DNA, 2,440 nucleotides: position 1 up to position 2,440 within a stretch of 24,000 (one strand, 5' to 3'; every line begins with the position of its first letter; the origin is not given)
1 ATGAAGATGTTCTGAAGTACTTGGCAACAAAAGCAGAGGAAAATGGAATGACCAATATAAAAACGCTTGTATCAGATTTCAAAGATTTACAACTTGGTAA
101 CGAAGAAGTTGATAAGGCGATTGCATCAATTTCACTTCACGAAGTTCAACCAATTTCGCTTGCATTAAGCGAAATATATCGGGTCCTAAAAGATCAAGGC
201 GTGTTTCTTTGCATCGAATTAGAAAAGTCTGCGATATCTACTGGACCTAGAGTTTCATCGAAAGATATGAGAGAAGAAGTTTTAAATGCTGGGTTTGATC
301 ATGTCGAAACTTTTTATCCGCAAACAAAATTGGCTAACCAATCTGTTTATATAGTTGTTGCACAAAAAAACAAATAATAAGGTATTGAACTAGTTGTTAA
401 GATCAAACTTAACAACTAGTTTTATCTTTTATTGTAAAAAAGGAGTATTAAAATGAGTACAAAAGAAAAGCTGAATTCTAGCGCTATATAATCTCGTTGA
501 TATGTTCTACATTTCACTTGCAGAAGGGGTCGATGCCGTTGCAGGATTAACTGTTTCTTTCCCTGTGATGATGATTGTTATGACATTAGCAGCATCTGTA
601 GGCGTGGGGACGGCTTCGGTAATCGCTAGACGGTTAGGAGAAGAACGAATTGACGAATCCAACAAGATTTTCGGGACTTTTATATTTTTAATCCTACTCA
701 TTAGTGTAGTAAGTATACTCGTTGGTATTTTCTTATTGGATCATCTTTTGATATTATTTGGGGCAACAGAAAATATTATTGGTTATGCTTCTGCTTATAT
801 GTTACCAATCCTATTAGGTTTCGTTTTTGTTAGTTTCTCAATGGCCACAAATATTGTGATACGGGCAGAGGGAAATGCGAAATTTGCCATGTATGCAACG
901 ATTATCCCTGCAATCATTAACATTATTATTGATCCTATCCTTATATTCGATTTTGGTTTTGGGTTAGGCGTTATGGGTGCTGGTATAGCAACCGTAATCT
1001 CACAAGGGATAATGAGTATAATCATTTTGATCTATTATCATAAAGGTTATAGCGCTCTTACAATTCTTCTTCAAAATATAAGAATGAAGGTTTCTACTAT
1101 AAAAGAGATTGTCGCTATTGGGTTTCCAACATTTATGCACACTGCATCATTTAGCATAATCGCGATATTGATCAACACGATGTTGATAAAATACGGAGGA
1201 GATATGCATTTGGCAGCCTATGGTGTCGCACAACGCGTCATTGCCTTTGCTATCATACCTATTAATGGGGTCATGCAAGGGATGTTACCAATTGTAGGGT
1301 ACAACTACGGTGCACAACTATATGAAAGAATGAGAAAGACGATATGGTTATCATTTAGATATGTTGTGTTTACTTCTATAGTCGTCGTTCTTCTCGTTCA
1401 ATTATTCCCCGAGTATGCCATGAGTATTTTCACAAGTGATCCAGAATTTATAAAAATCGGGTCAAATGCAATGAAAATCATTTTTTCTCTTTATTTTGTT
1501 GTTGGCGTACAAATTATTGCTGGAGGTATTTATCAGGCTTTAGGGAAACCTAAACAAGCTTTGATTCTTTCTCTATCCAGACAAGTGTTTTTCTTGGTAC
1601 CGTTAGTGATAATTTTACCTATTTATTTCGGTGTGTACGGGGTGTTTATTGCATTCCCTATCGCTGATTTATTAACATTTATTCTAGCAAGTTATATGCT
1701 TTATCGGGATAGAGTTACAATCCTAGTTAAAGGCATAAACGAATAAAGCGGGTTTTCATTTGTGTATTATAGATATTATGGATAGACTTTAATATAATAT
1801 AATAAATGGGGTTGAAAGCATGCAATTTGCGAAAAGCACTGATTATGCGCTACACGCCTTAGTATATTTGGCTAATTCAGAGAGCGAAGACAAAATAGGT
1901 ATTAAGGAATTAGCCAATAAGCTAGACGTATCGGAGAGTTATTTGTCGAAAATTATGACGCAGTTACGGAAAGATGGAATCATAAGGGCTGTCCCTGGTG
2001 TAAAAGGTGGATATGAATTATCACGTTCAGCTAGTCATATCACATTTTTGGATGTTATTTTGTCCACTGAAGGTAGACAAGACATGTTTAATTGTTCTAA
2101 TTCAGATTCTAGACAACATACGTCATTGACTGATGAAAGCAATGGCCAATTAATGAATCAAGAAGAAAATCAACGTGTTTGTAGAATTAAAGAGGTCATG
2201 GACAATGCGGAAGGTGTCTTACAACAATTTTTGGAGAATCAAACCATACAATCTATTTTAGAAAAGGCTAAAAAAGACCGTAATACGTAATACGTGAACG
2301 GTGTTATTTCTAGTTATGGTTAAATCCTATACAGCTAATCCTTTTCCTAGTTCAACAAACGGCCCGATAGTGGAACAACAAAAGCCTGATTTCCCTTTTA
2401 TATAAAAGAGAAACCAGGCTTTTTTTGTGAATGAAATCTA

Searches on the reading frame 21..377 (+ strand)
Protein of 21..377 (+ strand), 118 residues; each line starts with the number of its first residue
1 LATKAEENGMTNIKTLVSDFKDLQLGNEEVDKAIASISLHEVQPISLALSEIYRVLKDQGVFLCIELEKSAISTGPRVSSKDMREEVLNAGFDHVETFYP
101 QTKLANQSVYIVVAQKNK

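Call 16: search_protein_families(library=pfam, proteins=[window:21-377:+], max_evalue=0.001)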
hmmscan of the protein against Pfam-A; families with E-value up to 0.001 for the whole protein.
window:21-377:+ (118 aa): 5 families
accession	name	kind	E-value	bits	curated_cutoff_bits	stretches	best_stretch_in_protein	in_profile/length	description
PF08241.18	Methyltransf_11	-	1.9e-08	35.3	21.2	1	4-64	37-95/95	Methyltransferase domain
PF01209.24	Ubie_methyltran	-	1.5e-07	31.5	20.1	1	3-72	90-159/233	ubiE/COQ5 methyltransferase family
PF13847.12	Methyltransf_31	-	3e-06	27.4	27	1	3-68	46-113/145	Methyltransferase domain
PF13649.12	Methyltransf_25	-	5.4e-06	27.4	27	1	3-60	39-97/97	Methyltransferase domain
PF05148.21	Methyltransf_8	-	0.00094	19.5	27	1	15-96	108-182/219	Hypothetical methyltransferase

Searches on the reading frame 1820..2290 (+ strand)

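Call 16: search_protein_families(library=pfam, proteins=[window:1820-2290:+], max_evalue=0.001)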
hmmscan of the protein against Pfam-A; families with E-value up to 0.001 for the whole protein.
window:1820-2290:+ (156 aa): 6 families
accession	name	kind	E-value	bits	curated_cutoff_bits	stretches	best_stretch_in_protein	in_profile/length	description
PF02082.26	Rrf2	-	4.8e-34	117.8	30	1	5-148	3-131/132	Iron-dependent Transcriptional regulator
PF03444.21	HrcA_DNA-bdg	-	1.8e-06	28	21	1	10-72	9-70/79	Winged helix-turn-helix transcription repressor, HrcA DNA-binding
PF08279.18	HTH_11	-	5.4e-05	23.4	25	1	21-65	12-54/55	HTH domain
PF01047.28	MarR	-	0.00025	21.3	24.6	1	22-56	14-48/59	MarR family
PF13412.12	HTH_24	-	0.00034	20.6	21.9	1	25-56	17-48/48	Winged helix-turn-helix DNA-binding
PF13545.12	HTH_Crp_2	-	0.0006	20.2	27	0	14-56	7-53/70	Crp-like helix-turn-helix domain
